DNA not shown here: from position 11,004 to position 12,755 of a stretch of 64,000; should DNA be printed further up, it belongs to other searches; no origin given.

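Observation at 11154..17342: Non-pyrrolysine MttB-family methyltransferase with no corrinoid partner, facing a folate-dependent GcvT-like operon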

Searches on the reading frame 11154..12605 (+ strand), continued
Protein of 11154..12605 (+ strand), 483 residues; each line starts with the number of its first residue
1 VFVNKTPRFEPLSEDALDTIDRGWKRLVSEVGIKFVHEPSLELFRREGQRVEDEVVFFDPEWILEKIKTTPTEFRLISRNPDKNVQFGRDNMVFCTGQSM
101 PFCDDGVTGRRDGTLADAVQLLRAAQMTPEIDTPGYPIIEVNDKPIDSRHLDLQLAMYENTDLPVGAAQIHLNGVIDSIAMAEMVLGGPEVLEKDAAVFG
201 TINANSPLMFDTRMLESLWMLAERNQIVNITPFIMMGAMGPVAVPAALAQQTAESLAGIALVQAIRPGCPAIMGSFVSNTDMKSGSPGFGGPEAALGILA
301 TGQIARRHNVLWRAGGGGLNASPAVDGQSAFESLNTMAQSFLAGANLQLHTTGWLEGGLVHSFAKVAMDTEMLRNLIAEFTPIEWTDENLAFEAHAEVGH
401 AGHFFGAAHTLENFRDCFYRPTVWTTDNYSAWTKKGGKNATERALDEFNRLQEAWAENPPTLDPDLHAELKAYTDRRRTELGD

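Call 27: list_cluster_members(proteins=[P0001, P0006, P0014, P0015, P0025, P0026, P0032, P0058, P0097, P0105])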
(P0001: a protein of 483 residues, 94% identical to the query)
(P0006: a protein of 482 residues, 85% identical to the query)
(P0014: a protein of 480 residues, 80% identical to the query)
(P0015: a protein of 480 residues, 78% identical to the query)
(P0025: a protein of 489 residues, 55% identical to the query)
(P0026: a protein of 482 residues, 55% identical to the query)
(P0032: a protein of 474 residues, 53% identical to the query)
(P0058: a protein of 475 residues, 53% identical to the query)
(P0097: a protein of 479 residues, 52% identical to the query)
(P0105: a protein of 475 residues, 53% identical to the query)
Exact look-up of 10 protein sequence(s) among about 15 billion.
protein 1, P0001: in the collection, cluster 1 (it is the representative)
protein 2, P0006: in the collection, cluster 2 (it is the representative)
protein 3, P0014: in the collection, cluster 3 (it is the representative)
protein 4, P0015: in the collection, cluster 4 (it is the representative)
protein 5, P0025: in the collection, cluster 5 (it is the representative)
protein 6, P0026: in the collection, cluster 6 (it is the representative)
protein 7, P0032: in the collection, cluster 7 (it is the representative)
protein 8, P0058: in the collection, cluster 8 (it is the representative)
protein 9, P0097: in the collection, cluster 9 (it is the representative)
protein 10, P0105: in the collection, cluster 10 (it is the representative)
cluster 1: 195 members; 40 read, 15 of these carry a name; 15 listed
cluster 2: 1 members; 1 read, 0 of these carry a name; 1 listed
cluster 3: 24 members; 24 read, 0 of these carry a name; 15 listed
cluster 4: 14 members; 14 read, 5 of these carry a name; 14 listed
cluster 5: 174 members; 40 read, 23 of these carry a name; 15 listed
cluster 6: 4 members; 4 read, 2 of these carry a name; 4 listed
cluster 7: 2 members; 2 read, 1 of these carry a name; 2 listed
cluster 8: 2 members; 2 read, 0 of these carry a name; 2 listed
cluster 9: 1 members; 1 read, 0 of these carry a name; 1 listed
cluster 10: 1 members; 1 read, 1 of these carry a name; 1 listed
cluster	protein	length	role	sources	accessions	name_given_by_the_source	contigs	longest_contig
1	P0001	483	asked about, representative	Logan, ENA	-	-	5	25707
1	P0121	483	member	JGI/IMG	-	trimethylamine--corrinoid protein Co-methyltransferase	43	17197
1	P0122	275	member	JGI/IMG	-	trimethylamine--corrinoid protein Co-methyltransferase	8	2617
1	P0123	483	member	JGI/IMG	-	trimethylamine--corrinoid protein Co-methyltransferase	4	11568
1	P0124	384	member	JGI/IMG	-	trimethylamine--corrinoid protein Co-methyltransferase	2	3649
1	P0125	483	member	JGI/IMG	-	trimethylamine--corrinoid protein Co-methyltransferase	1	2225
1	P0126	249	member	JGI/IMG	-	trimethylamine--corrinoid protein Co-methyltransferase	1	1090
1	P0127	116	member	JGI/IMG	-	trimethylamine--corrinoid protein Co-methyltransferase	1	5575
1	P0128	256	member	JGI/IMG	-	trimethylamine--corrinoid protein Co-methyltransferase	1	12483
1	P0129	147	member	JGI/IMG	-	trimethylamine--corrinoid protein Co-methyltransferase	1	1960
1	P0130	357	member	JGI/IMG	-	trimethylamine--corrinoid protein Co-methyltransferase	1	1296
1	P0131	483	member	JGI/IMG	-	trimethylamine--corrinoid protein Co-methyltransferase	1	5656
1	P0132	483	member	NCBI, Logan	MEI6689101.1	MAG: trimethylamine methyltransferase family protein [Thermoleophilia bacterium]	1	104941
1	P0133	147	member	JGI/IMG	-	trimethylamine--corrinoid protein Co-methyltransferase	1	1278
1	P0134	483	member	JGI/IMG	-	trimethylamine--corrinoid protein Co-methyltransferase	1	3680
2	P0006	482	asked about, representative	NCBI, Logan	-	-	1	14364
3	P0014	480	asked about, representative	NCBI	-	-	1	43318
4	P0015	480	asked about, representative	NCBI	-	-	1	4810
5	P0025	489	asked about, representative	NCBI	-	-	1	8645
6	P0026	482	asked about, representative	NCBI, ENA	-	-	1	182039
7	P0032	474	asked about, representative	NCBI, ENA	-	-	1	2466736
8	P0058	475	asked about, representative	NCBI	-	-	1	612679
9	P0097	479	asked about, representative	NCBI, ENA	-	-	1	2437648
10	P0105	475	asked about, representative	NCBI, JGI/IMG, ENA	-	trimethylamine---corrinoid protein Co-methyltransferase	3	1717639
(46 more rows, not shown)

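Call 28: search_protein_families(library=ncbifam, proteins=[window:11154-12605:+], max_evalue=0.01)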
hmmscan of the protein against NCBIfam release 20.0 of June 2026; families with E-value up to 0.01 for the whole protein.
window:11154-12605:+ (483 aa): 1 family
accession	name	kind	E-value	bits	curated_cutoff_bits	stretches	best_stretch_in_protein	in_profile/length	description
TIGR02369.2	trimeth_pyl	equivalog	2.2e-65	221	525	1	9-472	3-463/469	[trimethylamine--corrinoid protein] Co-methyltransferase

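Call 35: search_solved_structures(query=window:11154-12605:+, max_evalue=0.001, show_alignments=2)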
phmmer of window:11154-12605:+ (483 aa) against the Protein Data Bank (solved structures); distinct sequences matched with E-value up to 0.001: 5.
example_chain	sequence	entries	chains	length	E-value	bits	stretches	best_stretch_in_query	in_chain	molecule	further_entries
2qne_A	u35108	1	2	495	1.1e-90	308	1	4-483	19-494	Putative methyltransferase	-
9yce_A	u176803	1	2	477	1.7e-90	307.4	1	6-483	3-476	Glycine betaine methyltransferase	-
4yyc_A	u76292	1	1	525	1.5e-84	287.8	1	7-481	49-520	Putative trimethylamine methyltransferase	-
7xcl_A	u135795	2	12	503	4.8e-20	75.1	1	15-476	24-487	Trimethylamine methyltransferase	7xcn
7xcm_A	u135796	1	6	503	5.8e-20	74.8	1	15-476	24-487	Trimethylamine methyltransferase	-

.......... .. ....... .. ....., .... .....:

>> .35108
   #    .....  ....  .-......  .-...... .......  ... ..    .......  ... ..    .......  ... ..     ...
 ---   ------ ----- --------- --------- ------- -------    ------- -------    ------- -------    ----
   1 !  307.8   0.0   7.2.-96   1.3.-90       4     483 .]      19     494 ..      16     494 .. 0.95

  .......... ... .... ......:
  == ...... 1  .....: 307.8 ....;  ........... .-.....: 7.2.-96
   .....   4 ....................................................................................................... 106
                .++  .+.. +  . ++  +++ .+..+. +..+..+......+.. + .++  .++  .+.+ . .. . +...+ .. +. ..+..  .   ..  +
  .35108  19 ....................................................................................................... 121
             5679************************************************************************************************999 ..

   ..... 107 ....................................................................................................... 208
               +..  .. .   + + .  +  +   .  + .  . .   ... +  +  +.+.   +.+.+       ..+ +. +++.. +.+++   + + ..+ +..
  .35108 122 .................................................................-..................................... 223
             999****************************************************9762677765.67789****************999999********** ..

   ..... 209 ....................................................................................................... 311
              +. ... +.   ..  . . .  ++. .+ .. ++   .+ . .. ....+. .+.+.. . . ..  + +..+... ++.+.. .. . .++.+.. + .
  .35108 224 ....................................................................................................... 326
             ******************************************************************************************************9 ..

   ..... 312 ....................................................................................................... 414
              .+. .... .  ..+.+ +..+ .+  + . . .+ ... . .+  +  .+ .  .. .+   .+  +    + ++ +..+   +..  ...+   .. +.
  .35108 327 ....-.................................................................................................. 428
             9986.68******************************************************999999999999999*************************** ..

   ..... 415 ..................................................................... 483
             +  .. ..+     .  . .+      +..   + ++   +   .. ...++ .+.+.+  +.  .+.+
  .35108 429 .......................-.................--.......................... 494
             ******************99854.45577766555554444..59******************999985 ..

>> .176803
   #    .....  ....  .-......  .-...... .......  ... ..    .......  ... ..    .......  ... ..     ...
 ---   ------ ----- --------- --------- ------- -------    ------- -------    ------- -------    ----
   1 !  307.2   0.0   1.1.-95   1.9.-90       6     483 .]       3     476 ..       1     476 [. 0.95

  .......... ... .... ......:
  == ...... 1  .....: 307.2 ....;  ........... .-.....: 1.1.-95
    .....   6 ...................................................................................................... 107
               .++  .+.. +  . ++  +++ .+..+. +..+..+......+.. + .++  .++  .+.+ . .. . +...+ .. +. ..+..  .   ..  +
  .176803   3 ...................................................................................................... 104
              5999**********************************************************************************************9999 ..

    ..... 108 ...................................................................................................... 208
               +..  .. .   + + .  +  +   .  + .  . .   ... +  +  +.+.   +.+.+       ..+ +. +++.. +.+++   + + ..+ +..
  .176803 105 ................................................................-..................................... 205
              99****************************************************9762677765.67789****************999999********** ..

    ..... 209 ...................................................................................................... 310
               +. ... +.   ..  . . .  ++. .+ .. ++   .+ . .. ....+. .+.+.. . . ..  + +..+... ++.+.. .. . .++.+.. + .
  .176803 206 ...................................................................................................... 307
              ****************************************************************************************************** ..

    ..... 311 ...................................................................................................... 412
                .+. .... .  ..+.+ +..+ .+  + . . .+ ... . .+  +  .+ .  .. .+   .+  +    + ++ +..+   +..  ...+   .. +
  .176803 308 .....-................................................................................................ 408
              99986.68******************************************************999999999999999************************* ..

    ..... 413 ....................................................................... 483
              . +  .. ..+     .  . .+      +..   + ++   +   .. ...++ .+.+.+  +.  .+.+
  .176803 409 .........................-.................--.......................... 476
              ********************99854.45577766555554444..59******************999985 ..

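Call 48: find_related_loci(query=A4, collection=genome_contigs, flank=10000)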
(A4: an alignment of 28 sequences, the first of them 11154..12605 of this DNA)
Query A4 (483 aa) in genome_contigs; peptide patterns used: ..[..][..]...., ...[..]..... (x = any residue, [..] = any of these).
600 stretches matched a pattern (row limit reached: there are more); 575 encode a relative of the query (tblastn E <= 1e-3); the best 80 are kept; 80 distinct loci.
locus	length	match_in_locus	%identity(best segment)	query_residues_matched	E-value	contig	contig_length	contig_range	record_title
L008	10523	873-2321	98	1-483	0e+0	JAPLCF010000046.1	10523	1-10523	MAG: Actinomycetota bacterium isolate LacPavin_0818_WC50_MAG_67_13 LacPavin_0818_WC50_scaffold_548431, whole genome shot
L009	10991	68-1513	92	1-483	0e+0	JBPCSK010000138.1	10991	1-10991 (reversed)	MAG: Gaiellales bacterium S1Ck117_1013143_flag_1_multi_6.0000_len_10991, whole genome shotgun sequence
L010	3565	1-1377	95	25-483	0e+0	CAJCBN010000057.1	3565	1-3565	MAG: uncultured actinobacterium isolate Loc081215-4m_bin-1677 genome assembly, contig: bin-1677:057/520, whole genome sh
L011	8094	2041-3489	87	1-483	0e+0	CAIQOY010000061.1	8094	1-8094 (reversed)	MAG: uncultured actinobacterium isolate LaPlata-b_bin-0125 genome assembly, contig: bin-0125:061/408, whole genome shotg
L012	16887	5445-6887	86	1-483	0e+0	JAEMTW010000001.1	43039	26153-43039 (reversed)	MAG: Thermoleophilia bacterium isolate SupBloom_Metag_035 Bloom_5_S5_NODE_216_length_43039_cov_7.561372, whole genome sh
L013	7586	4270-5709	86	1-483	0e+0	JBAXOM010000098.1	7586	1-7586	MAG: Thermoleophilia bacterium isolate ELA505 MAG505_98, whole genome shotgun sequence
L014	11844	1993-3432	56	1-483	0e+0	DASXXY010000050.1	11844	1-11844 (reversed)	MAG TPA_asm: Gaiellales bacterium isolate SMAG_U4810 k141_2030234, whole genome shotgun sequence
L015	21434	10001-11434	53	1-483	3e-167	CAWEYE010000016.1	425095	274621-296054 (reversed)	MAG: uncultured Actinomycetes bacterium isolate MFD06085.bin.2.158 genome assembly, contig: contig_7947, whole genome sh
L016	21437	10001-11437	52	1-483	8e-165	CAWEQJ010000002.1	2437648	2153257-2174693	MAG: uncultured Thermoleophilaceae bacterium isolate MFD01721.bin.2.52 genome assembly, contig: contig_1421, whole genom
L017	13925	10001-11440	51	1-483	4e-164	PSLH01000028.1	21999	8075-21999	MAG: Thermoleophilia bacterium isolate ERB_19_2 NODE_874_length_21999_cov_4.112878, whole genome shotgun sequence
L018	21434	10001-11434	54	1-483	2e-163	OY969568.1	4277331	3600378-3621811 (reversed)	MAG: uncultured Actinomycetes bacterium isolate MFD05502.bin.2.11 genome assembly, chromosome: 1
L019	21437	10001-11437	52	1-483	5e-163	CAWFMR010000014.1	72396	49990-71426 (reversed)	MAG: uncultured Actinomycetes bacterium isolate MFD02159.bin.2.87 genome assembly, contig: contig_16353, whole genome sh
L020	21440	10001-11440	52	1-483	1e-162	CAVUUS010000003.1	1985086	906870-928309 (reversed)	MAG: uncultured Solirubrobacterales bacterium isolate MFD01213.bin.1.88 genome assembly, contig: contig_3991, whole geno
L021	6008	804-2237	51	1-483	2e-164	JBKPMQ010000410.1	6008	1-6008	MAG: Actinomycetota bacterium isolate GS_HAYS_MAG_00062 GS_HAYS_000000359466, whole genome shotgun sequence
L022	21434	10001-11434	52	1-483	3e-162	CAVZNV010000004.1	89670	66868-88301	MAG: uncultured Actinomycetes bacterium isolate MFD05521.bin.2.29 genome assembly, contig: contig_119673, whole genome s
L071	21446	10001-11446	50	1-483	9e-157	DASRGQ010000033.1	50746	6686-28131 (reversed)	MAG TPA_asm: Gaiellaceae bacterium isolate SMAG_U10062 k141_2364636, whole genome shotgun sequence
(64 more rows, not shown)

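Call 59: search_protein_families(library=pfam, proteins=[L016:9127-9966:-, L016:8465-9130:-, L016:8110-8460:-, L016:7176-8123:-, L016:6341-7309:-, L016:4482-6404:-, L016:3925-4485:-, L016:1385-3883:+, L016:12851-14533:+, L016:11502-12809:-], max_evalue=0.001)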
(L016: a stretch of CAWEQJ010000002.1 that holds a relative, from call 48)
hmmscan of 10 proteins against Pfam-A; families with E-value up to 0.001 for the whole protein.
L016:9127-9966:- (279 aa): 10 families
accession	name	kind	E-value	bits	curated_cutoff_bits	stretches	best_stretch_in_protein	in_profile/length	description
PF01614.24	IclR_C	-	8.1e-29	100.8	24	1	104-267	6-174/174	Bacterial transcriptional regulator IclR C-terminal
PF09339.16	HTH_IclR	-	4.9e-13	49.1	22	1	32-82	1-51/52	IclR helix-turn-helix domain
PF12802.13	MarR_2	-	3.1e-08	34.1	27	1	36-82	7-53/61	MarR family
PF25213.1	HVO_A0261_N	-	6.2e-07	29.7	35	1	35-84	12-59/86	HVO_A0261 N-terminal domain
PF12840.13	HTH_20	-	7.6e-07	29.4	27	1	41-81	10-50/51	Helix-turn-helix domain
PF01047.28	MarR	-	9e-07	29.1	24.6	1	38-80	6-48/59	MarR family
PF01978.25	TrmB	-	9.5e-06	25.8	25.6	1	41-93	15-60/68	Sugar-specific transcriptional regulator TrmB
PF01022.26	HTH_5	-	0.00031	21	22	1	43-80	10-46/47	Bacterial regulatory protein, arsR family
PF13463.12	HTH_27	-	0.00039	21.1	22.2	0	39-83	7-52/68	Winged helix DNA-binding domain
PF02082.26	Rrf2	-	0.00053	20.6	30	1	33-85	5-60/132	Iron-dependent Transcriptional regulator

L016:8465-9130:- (221 aa): 2 families
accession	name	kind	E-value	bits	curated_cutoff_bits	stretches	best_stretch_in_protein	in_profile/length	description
PF02310.24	B12-binding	-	1.5e-28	99.5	32.1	1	93-205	2-120/121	B12 binding domain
PF02607.22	B12-binding_2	-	1.3e-16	61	23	1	9-79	4-73/74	B12 binding domain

L016:8110-8460:- (116 aa): 1 family
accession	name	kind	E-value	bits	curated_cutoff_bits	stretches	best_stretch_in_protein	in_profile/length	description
PF12225.13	DUF5981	-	2.5e-27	94.8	23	1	5-88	11-93/95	Methylene-tetrahydrofolate reductase C terminal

L016:7176-8123:- (315 aa): 1 family
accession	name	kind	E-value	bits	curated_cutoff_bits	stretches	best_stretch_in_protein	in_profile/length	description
PF02219.23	MTHFR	-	3.2e-22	79.7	24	1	4-294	2-287/287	Methylenetetrahydrofolate reductase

L016:6341-7309:- (322 aa): 2 families
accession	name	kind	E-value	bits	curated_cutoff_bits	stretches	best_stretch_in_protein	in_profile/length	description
PF00809.28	Pterin_bind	-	4.7e-30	105.4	25.5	1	59-280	1-242/244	Pterin binding enzyme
PF03599.22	CdhD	-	5.4e-05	22.5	24.8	1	113-236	86-196/387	CO dehydrogenase/acetyl-CoA synthase delta subunit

L016:4482-6404:- (640 aa): 5 families
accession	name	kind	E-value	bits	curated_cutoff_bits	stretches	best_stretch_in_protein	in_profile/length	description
PF14574.11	RACo_C_ter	-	5.6e-74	248.9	27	1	394-639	3-250/261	C-terminal domain of RACo the ASKHA domain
PF17651.6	Raco_middle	-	5e-52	176.3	26.8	1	229-389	2-162/163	RACo middle region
PF17650.6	RACo_linker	-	9.7e-24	83.4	26.2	1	146-224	4-85/86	RACo linker region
PF00111.32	Fer2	-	2.8e-12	46.8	21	1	50-122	6-76/77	2Fe-2S iron-sulfur cluster binding domain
PF13510.11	Fer2_4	-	0.00059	20.3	22.8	0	45-91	4-59/82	2Fe-2S iron-sulfur cluster binding domain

L016:3925-4485:- (186 aa): 1 family
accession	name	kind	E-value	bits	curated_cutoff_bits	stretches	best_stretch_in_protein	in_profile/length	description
PF07796.16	DUF1638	-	4.9e-21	75.7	27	1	32-171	3-153/161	Protein of unknown function (DUF1638)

L016:1385-3883:+ (832 aa): 5 families
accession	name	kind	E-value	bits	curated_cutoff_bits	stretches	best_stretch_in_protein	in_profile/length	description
PF01571.26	GCV_T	-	1.7e-87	293.3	25.6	1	434-711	1-255/255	Aminomethyltransferase folate-binding domain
PF01266.30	DAO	-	4.1e-50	171.7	27.9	1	16-374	2-353/353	FAD dependent oxidoreductase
PF08669.17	GCV_T_C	-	8.7e-19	67.6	25.9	1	736-815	1-80/80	Glycine cleavage T-protein C-terminal barrel domain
PF16350.10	FAO_M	-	1.1e-15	58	27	1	377-431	1-55/56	FAD dependent oxidoreductase central domain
PF13450.12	NAD_binding_8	-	0.00012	22.8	21.9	1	18-67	1-49/68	NAD(P)-binding Rossmann-like domain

L016:12851-14533:+ (560 aa): 7 families
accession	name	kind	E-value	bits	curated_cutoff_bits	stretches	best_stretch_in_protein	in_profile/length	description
PF00732.25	GMC_oxred_N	-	4.4e-55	187.3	23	1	19-311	1-217/218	GMC oxidoreductase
PF05199.19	GMC_oxred_C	-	1.5e-35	123.2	24.6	1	403-536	2-139/139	GMC oxidoreductase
PF01266.30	DAO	-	2.3e-06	27.8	27.9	0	20-54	1-35/353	FAD dependent oxidoreductase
PF00890.30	FAD_binding_2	-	3.9e-05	23.5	20.4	0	208-274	130-206/414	FAD binding domain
PF05834.18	Lycopene_cycl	-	0.00036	20.2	23.4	1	20-51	1-33/380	Lycopene cyclase protein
PF13738.12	Pyr_redox_3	-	0.00047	19.9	30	0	23-52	2-31/305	Pyridine nucleotide-disulphide oxidoreductase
PF07992.20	Pyr_redox_2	-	0.00066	19.6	26.1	0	19-51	1-32/291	Pyridine nucleotide-disulphide oxidoreductase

L016:11502-12809:- (435 aa): 6 families
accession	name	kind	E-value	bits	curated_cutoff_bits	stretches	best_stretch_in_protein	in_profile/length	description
PF01266.30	DAO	-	3.8e-52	178.4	27.9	1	6-388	1-353/353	FAD dependent oxidoreductase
PF07992.20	Pyr_redox_2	-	1.9e-05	24.7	26.1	0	178-227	188-236/291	Pyridine nucleotide-disulphide oxidoreductase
PF00070.33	Pyr_redox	-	0.00013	22.8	22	0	175-214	42-82/82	Pyridine nucleotide-disulphide oxidoreductase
PF01494.25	FAD_binding_3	-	0.00036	20.3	22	0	5-38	2-35/349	FAD binding domain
PF00890.30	FAD_binding_2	-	0.00058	19.6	20.4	0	6-39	1-34/414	FAD binding domain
PF13450.12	NAD_binding_8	-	0.00067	20.3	21.9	0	9-39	1-31/68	NAD(P)-binding Rossmann-like domain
